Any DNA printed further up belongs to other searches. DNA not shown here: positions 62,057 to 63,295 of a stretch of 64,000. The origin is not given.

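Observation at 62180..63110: FkbM-family methyltransferase embedded inside an NRPS adenylation domain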

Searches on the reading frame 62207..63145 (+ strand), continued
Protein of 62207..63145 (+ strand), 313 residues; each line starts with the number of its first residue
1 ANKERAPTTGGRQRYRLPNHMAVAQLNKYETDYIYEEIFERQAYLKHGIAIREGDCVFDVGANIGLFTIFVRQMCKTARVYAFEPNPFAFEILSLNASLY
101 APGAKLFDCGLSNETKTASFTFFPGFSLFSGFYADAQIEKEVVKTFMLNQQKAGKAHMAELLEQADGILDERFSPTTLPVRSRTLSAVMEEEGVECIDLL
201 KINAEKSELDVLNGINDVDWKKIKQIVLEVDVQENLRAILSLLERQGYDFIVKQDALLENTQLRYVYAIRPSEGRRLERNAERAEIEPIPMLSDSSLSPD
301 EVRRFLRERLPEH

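Call 60: search_protein_families(library=pfam, proteins=[L010:2-715:+, L010:809-1456:+, L010:1466-2722:-, L010:2048-2908:+, L010:2571-3434:+, L010:8443-11463:+, L010:11587-12897:+, L006:1-2463:+, L006:1530-3434:+, L002:7524-9758:+], max_evalue=0.0001)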
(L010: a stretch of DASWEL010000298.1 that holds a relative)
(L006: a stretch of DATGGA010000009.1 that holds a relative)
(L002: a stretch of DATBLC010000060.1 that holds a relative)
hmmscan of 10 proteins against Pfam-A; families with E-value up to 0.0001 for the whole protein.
L010:2-715:+ (238 aa): 4 families
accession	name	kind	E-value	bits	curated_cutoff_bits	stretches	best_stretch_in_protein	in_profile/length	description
PF00158.32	Sigma54_activat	-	4.7e-20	72.4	20.2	1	2-72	99-168/168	Sigma-54 interaction domain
PF25601.1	AAA_lid_14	-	8.7e-19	67.6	27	1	77-153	1-73/87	AAA+ ATPase lid domain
PF14532.12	Sigma54_activ_2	-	3e-06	28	25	1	2-76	75-138/138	Sigma-54 interaction domain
PF02954.25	HTH_8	-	2.8e-05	24.2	22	1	184-222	2-40/42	Bacterial regulatory protein, Fis family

L010:809-1456:+ (216 aa): 1 family
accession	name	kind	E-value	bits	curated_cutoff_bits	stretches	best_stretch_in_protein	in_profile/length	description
PF02397.22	Bac_transf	-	1.3e-57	194.6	27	2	69-210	41-178/179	Bacterial sugar transferase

L010:1466-2722:- (419 aa): 4 families
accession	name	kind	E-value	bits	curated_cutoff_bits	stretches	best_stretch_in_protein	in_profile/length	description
PF00535.33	Glycos_transf_2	-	4.3e-20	72.7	23.3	1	83-212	1-130/168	Glycosyl transferase family 2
PF13641.12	Glyco_tranf_2_3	-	8.2e-13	49.3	27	1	82-281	3-211/230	Glycosyltransferase like family 2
PF13506.12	Glyco_transf_21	-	1.2e-06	28.6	21.7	1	158-279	28-152/174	Glycosyl transferase family 21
PF13632.12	Glyco_trans_2_3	-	7.5e-05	23.1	27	1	167-357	5-189/198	Glycosyl transferase family group 2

L010:2048-2908:+ (287 aa): 0 families

L010:2571-3434:+ (288 aa): 2 families
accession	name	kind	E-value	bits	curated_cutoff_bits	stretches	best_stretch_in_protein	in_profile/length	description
PF01648.25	ACPS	-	8.1e-18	64.9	25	1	182-258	2-84/111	4'-phosphopantetheinyl transferase superfamily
PF22624.1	AASDHPPT_N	-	4.6e-09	36.9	27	1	96-173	15-94/100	4'-phosphopantetheinyl transferase, N-terminal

L010:8443-11463:+ (1007 aa): 2 families
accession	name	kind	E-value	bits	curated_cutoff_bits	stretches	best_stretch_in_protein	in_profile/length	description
PF02368.24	Big_2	-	4.3e-42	142.4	22.8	5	260-340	1-78/79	Bacterial Ig-like domain (group 2)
PF02369.22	Big_1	-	6.2e-06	26.7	34.9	0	448-492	17-60/93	Bacterial Ig-like domain (group 1)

L010:11587-12897:+ (437 aa): 0 families

L006:1-2463:+ (821 aa): 6 families
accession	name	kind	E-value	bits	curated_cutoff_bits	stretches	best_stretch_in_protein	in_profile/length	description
PF00069.31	Pkinase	-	2.3e-47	162.1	31.7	1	550-795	1-255/263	Protein kinase domain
PF00072.30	Response_reg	-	2.3e-42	144.1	30.2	2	4-117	1-111/111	Response regulator receiver domain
PF07714.23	PK_Tyr_Ser-Thr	-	5.8e-29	101.6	23.1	1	553-760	4-217/258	Protein tyrosine and serine/threonine kinase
PF00211.25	Guanylate_cyc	-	6.4e-19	68.7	21.9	1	179-350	9-173/183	Adenylate and Guanylate cyclase catalytic domain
PF01636.29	APH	-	2.7e-07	31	23.2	0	665-691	168-195/239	Phosphotransferase enzyme family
PF03109.22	ABC1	-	1.2e-05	25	22.9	1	622-698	142-219/244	ABC1 atypical kinase-like domain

L006:1530-3434:+ (635 aa): 2 families
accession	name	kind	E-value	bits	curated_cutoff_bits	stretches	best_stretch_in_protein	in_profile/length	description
PF01648.25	ACPS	-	7.7e-15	55.3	25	1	521-605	2-92/111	4'-phosphopantetheinyl transferase superfamily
PF22624.1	AASDHPPT_N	-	2.6e-12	47.3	27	1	435-514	11-96/100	4'-phosphopantetheinyl transferase, N-terminal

L002:7524-9758:+ (745 aa): 2 families
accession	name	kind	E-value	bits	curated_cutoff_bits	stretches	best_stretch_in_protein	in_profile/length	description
PF00668.25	Condensation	-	1.2e-92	311.5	30.6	1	26-470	2-455/456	Condensation domain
PF00501.34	AMP-binding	-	6.8e-52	177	29.9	1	491-736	1-274/384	AMP-binding enzyme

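Call 62: find_encoding_contigs(protein=P0006, flank=10000, max_places=3)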
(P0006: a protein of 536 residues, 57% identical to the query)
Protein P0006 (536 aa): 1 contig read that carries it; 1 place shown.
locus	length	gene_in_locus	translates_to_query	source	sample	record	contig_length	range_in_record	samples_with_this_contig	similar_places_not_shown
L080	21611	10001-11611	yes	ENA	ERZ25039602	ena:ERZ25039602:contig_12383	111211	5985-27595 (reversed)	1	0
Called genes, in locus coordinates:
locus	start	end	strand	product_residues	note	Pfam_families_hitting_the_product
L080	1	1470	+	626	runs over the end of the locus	PF00501:AMP-binding, PF13193:AMP-binding_C, PF00550:PP-binding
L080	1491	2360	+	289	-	PF13714:PEP_mutase, PF00463:ICL (weak)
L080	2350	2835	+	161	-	PF02776:TPP_enzyme_N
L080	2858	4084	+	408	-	PF00205:TPP_enzyme_M, PF02775:TPP_enzyme_C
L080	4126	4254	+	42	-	-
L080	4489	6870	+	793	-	PF00668:Condensation, PF00501:AMP-binding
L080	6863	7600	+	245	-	PF13193:AMP-binding_C, PF00550:PP-binding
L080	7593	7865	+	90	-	PF00668:Condensation (weak)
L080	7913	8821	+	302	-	PF00668:Condensation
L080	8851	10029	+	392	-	PF00668:Condensation, PF00501:AMP-binding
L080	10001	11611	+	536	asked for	PF00501:AMP-binding, PF13193:AMP-binding_C (faint), PF05050:Methyltransf_21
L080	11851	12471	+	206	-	PF00668:Condensation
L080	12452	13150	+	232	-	PF00668:Condensation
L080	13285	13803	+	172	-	PF00501:AMP-binding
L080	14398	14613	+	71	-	-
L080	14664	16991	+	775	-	PF13193:AMP-binding_C, PF00550:PP-binding, PF00668:Condensation, PF00501:AMP-binding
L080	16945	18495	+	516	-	PF00501:AMP-binding, PF13193:AMP-binding_C, PF00550:PP-binding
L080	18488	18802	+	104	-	PF00668:Condensation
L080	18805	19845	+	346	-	PF00668:Condensation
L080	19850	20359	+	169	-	PF00501:AMP-binding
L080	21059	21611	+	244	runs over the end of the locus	PF13193:AMP-binding_C, PF00550:PP-binding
